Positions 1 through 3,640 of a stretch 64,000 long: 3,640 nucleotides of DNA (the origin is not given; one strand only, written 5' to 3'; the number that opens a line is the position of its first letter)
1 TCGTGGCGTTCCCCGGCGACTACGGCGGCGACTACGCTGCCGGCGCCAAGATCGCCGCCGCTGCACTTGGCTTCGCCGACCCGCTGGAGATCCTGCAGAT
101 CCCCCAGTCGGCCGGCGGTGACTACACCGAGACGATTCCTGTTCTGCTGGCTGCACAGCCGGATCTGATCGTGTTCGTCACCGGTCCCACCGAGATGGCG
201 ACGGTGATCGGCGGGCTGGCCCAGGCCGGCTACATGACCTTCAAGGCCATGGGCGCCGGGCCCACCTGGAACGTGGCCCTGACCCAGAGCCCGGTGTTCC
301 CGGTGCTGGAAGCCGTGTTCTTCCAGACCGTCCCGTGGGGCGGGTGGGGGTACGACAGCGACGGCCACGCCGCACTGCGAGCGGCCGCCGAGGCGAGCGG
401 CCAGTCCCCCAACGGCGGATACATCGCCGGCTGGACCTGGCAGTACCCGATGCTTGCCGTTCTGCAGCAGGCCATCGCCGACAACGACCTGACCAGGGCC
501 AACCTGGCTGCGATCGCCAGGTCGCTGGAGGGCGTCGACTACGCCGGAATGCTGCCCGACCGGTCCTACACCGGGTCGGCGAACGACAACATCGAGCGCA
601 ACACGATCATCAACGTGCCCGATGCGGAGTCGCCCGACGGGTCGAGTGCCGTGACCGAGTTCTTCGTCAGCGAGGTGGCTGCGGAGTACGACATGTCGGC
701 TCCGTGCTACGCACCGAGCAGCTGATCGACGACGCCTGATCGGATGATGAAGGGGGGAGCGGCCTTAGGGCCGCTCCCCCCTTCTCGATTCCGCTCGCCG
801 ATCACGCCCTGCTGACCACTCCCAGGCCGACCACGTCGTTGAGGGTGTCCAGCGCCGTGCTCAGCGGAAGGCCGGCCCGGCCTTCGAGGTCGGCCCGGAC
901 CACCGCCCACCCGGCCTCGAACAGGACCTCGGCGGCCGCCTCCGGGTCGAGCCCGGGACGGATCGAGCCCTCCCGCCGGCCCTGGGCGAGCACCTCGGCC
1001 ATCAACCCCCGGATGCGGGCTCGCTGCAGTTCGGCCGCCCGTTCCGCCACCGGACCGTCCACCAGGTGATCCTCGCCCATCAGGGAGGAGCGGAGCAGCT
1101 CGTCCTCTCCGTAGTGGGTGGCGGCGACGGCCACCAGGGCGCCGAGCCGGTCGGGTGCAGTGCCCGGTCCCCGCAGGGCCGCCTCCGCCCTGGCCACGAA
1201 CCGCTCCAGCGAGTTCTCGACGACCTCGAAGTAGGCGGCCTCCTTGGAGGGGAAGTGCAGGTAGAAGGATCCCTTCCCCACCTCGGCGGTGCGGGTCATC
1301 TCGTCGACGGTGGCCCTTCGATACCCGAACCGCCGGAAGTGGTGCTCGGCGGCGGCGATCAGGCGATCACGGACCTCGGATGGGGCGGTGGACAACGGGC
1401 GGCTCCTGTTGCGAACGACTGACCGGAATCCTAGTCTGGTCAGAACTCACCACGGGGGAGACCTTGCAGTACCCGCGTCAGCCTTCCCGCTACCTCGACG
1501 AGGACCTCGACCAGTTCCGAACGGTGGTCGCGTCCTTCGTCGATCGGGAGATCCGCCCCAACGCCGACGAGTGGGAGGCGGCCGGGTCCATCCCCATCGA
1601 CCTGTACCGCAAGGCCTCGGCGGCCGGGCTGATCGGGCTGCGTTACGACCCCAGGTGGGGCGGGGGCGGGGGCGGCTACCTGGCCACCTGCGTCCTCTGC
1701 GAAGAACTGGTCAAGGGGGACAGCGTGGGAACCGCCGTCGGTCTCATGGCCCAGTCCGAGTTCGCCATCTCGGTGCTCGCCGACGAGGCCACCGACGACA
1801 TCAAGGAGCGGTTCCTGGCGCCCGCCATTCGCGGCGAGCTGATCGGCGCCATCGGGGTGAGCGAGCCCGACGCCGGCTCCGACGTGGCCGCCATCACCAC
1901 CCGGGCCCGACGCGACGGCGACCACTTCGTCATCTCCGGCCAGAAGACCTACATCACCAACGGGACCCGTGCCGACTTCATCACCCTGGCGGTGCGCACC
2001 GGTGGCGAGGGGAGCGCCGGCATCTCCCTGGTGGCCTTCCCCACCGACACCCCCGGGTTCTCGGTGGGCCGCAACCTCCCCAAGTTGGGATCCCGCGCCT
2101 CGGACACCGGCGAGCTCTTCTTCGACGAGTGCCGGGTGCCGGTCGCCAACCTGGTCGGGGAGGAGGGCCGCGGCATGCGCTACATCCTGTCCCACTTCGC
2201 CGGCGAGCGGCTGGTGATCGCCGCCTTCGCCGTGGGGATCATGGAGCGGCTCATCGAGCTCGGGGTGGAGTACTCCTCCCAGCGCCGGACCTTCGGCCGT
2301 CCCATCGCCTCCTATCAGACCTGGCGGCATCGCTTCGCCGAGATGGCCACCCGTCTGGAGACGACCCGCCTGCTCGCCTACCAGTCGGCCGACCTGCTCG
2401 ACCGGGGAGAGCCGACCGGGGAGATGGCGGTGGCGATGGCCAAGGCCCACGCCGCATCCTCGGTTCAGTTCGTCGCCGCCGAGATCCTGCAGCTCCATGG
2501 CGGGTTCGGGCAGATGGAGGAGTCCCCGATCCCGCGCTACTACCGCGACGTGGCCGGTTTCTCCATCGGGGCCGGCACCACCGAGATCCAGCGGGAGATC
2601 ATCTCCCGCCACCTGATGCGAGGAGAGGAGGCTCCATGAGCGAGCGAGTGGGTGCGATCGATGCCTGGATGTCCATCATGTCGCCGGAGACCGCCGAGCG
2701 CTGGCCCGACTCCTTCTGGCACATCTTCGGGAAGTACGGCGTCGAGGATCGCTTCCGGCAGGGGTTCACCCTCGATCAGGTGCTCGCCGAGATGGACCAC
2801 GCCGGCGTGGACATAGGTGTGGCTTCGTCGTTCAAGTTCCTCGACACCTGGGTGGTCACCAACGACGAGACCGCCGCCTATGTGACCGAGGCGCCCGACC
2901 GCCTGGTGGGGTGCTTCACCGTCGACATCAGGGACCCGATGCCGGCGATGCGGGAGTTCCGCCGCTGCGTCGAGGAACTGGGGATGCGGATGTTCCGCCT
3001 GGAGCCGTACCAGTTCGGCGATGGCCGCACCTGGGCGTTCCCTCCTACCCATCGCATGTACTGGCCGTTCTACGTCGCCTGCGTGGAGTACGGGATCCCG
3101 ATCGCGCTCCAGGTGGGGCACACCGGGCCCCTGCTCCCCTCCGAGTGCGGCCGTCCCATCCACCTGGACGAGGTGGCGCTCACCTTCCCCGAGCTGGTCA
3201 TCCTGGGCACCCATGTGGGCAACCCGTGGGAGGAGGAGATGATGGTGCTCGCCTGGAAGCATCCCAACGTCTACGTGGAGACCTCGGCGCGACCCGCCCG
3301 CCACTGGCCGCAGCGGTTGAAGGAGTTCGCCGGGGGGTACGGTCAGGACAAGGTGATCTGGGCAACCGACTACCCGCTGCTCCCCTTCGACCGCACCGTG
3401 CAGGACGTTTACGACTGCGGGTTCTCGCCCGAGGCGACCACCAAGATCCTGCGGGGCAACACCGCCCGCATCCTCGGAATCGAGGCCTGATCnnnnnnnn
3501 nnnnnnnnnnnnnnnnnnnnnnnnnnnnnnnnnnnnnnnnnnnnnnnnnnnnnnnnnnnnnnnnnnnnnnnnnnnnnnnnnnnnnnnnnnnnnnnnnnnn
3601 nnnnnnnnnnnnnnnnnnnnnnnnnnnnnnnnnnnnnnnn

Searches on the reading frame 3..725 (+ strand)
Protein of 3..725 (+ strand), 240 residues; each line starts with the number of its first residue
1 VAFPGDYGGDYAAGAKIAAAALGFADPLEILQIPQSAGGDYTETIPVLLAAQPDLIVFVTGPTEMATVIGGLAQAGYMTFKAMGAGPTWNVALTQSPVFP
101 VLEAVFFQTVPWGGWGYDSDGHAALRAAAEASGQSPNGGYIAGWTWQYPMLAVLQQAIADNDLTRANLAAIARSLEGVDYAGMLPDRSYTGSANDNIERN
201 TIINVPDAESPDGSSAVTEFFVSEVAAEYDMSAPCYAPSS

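Call 9: search_protein_families(library=pfam, proteins=[window:3-725:+], max_evalue=0.001)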
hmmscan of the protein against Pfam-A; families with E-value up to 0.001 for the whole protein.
window:3-725:+ (240 aa): 1 family
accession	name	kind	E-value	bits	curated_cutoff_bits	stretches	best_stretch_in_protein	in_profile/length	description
PF13458.12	Peripla_BP_6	-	1.9e-08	34.8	31.7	1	7-189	147-322/343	Periplasmic binding protein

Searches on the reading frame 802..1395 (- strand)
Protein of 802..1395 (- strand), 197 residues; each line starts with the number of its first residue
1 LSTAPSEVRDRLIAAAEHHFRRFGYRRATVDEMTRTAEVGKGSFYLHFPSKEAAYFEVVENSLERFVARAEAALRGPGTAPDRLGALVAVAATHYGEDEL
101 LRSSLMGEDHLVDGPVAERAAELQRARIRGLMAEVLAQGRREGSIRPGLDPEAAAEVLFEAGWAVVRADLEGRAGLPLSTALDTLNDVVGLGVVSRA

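Call 9: search_protein_families(library=pfam, proteins=[window:802-1395:-], max_evalue=0.001)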
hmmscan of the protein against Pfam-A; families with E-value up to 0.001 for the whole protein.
window:802-1395:- (197 aa): 1 family
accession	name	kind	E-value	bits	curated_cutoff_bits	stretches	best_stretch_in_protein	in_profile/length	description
PF00440.29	TetR_N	-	4.6e-10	39.5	24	1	12-53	1-42/47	Bacterial regulatory proteins, tetR family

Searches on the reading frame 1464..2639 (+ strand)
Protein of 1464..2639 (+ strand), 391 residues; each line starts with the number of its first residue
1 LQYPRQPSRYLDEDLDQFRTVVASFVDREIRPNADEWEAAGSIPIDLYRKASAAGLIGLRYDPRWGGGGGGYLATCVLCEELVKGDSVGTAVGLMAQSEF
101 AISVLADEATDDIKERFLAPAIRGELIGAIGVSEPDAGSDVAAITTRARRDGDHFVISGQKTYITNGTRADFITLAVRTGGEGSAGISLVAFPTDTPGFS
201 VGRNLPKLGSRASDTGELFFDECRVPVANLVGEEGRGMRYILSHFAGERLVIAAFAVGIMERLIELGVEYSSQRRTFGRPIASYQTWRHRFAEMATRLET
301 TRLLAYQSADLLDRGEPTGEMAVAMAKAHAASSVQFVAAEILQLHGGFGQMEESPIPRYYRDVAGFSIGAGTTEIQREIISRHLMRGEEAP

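Call 9: search_protein_families(library=pfam, proteins=[window:1464-2639:+], max_evalue=0.001)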
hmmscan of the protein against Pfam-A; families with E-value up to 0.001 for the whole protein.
window:1464-2639:+ (391 aa): 4 families
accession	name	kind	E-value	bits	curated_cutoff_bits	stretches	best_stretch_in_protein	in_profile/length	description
PF00441.29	Acyl-CoA_dh_1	-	9.1e-44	149.7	22.4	1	235-384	1-149/150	Acyl-CoA dehydrogenase, C-terminal domain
PF02770.24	Acyl-CoA_dh_M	-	3.5e-25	88.5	33.3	1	129-223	1-97/97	Acyl-CoA dehydrogenase, middle domain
PF02771.21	Acyl-CoA_dh_N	-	3.2e-24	85.9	22.9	1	13-125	2-113/113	Acyl-CoA dehydrogenase, N-terminal domain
PF08028.16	Acyl-CoA_dh_2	-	4e-15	56.7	22.7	1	250-364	1-124/134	Acyl-CoA dehydrogenase, C-terminal domain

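Call 34: search_protein_families(library=ncbifam, proteins=[window:1464-2639:+], max_evalue=0.00001)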
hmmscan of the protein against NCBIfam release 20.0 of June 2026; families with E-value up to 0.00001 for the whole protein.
window:1464-2639:+ (391 aa): 20 families
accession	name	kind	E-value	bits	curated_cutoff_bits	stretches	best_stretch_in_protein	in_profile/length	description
NF042972.1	AcrlCoAredClosAcrC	equivalog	2e-86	290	640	1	13-385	7-377/378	acryloyl-CoA reductase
NF045552.1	GlutCoADH_Des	equivalog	2.3e-72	244.3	470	1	11-381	5-376/387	glutaryl-CoA dehydrogenase Acd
NF043006.1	CyhCrbnylCoADH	equivalog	1.4e-65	221.7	650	1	21-386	14-377/380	cyclohexane-1-carbonyl-CoA dehydrogenase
NF045652.1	ProlPCPDhRedW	equivalog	2.1e-64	217.7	650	1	13-384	2-373/376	L-prolyl-[peptidyl-carrier protein] dehydrogenase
NF053553.1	prodigi_MBC_PigA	equivalog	1e-61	209.2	500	1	20-384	14-379/381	prodigiosin MBC biosynthesis dehydrogenase PigA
TIGR03207.1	cyc_hxne_CoA_dh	equivalog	1.2e-56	192.1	575.35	1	12-383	2-370/372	cyclohexanecarboxyl-CoA dehydrogenase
NF042439.1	SulpropCoADesulf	equivalog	2.1e-56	191.3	600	1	22-385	4-371/379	3-sulfinopropanoyl-CoA desulfinase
NF058590.1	AcCoDHFadEBacil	equivalog_domain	2.1e-52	178.4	600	1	13-386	23-412/586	acyl-CoA dehydrogenase FadE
NF008997.0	PRK12341.1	equivalog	2.5e-47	161.8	537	1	35-385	30-377/382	acyl-CoA dehydrogenase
NF002885.1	PRK03354.1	equivalog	2.7e-33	115.5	540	1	102-383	93-372/378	crotonobetainyl-CoA dehydrogenase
NF037942.1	ac_ACP_DH_MbtN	equivalog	1.3e-29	103.1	700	1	14-382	1-363/376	mycobactin biosynthesis acyl-ACP dehydrogenase MbtN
TIGR03203.1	pimD_small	equivalog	8.1e-29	100.9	652.7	1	47-372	42-364/378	pimeloyl-CoA dehydrogenase small subunit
TIGR03204.1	pimC_large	equivalog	1.1e-26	93.6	623.85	1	46-342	44-335/395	pimeloyl-CoA dehydrogenase large subunit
NF052270.1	Staph_DH_FadE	equivalog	2.8e-25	88.9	600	1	112-385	124-394/400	acyl-CoA dehydrogenase FadE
NF008594.0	PRK11561.1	equivalog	1.3e-23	83.1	545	1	121-376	174-431/540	isovaleryl-CoA dehydrogenase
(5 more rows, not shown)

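Call 88: search_solved_structures(query=window:1464-2639:+, max_evalue=1e-30, show_alignments=1)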
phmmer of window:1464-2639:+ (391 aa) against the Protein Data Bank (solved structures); distinct sequences matched with E-value up to 1e-30: 65 (the best 60 are shown).
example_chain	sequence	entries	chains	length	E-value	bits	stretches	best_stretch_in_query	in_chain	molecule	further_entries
3r7k_A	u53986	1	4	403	8.2e-85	288.2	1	20-383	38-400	Probable acyl CoA dehydrogenase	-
3oib_A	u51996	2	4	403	2.4e-83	283.3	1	8-382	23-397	Acyl-CoA dehydrogenase | Putative acyl-CoA dehydrogenase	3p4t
2pg0_A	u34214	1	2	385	9.3e-79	268.3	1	7-384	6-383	Acyl-CoA dehydrogenase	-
5ol2_C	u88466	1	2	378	1.7e-70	241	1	18-385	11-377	Acyl-CoA dehydrogenase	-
4kto_A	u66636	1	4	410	4.2e-70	239.8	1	11-385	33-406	isovaleryl-CoA dehydrogenase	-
4u83_A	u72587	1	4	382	2.7e-69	237.1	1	11-383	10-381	Acyl-CoA dehydrogenase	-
4o5m_A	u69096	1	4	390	3.3e-67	230.3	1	11-385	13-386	Isovaleryl-CoA dehydrogenase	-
5lnx_A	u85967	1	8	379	1.6e-66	228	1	17-387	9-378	Acyl-CoA dehydrogenase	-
4l1f_A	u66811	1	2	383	2.8e-66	227.2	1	11-388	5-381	Acyl-CoA dehydrogenase domain protein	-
8w0t_A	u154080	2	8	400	2.9e-66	227.2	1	12-385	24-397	Long-chain specific acyl-CoA dehydrogenase, mitochondrial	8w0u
8w0z_A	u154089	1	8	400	7.6e-66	225.8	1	12-385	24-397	Long-chain specific acyl-CoA dehydrogenase, mitochondrial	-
4n5f_A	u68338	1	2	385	7.2e-65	222.6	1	12-384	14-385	Putative acyl-CoA dehydrogenase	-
4m9a_A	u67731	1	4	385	8.4e-65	222.3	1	18-384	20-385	Acyl-CoA dehydrogenase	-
1ivh_A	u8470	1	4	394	4.7e-64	219.9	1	11-383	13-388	ISOVALERYL-COA DEHYDROGENASE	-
8sgr_A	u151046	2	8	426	6.1e-64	219.5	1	11-383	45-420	Isovaleryl-CoA dehydrogenase, mitochondrial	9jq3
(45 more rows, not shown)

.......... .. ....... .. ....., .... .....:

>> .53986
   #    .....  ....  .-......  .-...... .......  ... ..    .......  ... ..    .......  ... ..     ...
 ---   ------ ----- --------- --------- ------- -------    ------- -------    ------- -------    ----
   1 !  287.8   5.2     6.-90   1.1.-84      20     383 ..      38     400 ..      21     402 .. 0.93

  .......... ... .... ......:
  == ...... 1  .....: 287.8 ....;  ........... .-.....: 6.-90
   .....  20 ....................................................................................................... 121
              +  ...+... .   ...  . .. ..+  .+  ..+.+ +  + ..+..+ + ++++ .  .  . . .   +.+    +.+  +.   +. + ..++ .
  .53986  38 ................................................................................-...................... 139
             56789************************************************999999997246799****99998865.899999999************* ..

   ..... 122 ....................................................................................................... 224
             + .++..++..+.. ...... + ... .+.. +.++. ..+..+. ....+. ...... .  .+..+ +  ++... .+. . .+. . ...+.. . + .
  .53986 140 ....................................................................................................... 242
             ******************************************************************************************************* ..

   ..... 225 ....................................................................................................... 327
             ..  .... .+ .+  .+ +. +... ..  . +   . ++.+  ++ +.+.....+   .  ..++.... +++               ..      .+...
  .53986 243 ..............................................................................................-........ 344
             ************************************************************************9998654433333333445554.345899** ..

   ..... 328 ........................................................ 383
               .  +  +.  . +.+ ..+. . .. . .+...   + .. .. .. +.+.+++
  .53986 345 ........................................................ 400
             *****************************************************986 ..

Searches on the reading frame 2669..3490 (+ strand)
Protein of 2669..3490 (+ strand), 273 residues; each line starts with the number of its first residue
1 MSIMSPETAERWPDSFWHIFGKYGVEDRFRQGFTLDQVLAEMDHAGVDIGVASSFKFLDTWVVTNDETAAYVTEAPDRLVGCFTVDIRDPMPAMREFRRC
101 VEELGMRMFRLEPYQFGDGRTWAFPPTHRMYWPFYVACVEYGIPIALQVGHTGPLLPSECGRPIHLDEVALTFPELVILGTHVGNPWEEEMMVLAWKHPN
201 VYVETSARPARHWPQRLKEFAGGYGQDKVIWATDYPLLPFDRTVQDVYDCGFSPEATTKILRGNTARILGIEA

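Call 9: search_protein_families(library=pfam, proteins=[window:2669-3490:+], max_evalue=0.001)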
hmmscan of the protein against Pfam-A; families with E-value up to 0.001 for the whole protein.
window:2669-3490:+ (273 aa): 1 family
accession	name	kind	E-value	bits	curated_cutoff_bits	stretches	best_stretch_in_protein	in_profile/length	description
PF04909.20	Amidohydro_2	-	1.1e-39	137.4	26.4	1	63-271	64-289/289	Amidohydrolase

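Call 34: search_protein_families(library=ncbifam, proteins=[window:2669-3490:+], max_evalue=0.00001)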
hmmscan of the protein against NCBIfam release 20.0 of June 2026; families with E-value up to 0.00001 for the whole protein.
window:2669-3490:+ (273 aa): 0 families

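Call 35: search_solved_structures(query=window:2669-3490:+, max_evalue=0.001)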
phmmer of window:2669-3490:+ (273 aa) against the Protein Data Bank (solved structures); distinct sequences matched with E-value up to 0.001: 19.
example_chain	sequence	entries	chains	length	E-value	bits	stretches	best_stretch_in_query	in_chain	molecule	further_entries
3irs_A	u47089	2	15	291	1.8e-22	83.1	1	34-270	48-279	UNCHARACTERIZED PROTEIN BB4693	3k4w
3nur_A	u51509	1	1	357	1.9e-09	40.3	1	60-107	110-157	Amidohydrolase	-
3s4t_A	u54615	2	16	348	1.9e-07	33.8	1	50-148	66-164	Amidohydrolase 2 | Gamma-resorcylate decarboxylase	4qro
4igm_A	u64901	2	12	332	1.2e-06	31.2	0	62-107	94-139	2-amino-3-carboxymuconate-6-semialdehyde decarboxylase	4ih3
4ign_A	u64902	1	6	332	1.2e-06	31.2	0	62-107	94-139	2-amino-3-carboxymuconate-6-semialdehyde decarboxylase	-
4ofc_A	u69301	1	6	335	1.2e-06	31.2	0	62-107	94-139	2-amino-3-carboxymuconate-6-semialdehyde decarboxylase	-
2wm1_A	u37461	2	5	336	1.2e-06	31.2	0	62-107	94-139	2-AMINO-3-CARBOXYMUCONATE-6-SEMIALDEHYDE DECARBOXYLASE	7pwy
6m1w_B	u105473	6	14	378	1.6e-06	30.7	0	210-271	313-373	Amidohydrolase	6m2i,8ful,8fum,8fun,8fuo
2gwg_A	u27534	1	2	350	1.7e-05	27.4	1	54-150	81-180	4-oxalomesaconate hydratase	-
2dvt_A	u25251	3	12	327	1.7e-05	27.4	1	64-147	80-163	Thermophilic reversible gamma-resorcylate decarboxylase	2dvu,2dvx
4icm_A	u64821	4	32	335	0.00017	24.1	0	224-270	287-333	5-carboxyvanillate decarboxylase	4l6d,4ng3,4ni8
6dxq_A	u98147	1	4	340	0.00041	22.8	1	89-156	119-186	4-oxalomesaconate hydratase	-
6dwv_B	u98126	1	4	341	0.00041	22.8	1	89-156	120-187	4-oxalomesaconate hydratase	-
6dxs_A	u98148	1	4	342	0.00042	22.8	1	89-156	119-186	4-oxalomesaconate hydratase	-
7wjr_A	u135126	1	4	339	0.00056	22.4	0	62-148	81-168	2,3-dihydroxybenzoate decarboxylase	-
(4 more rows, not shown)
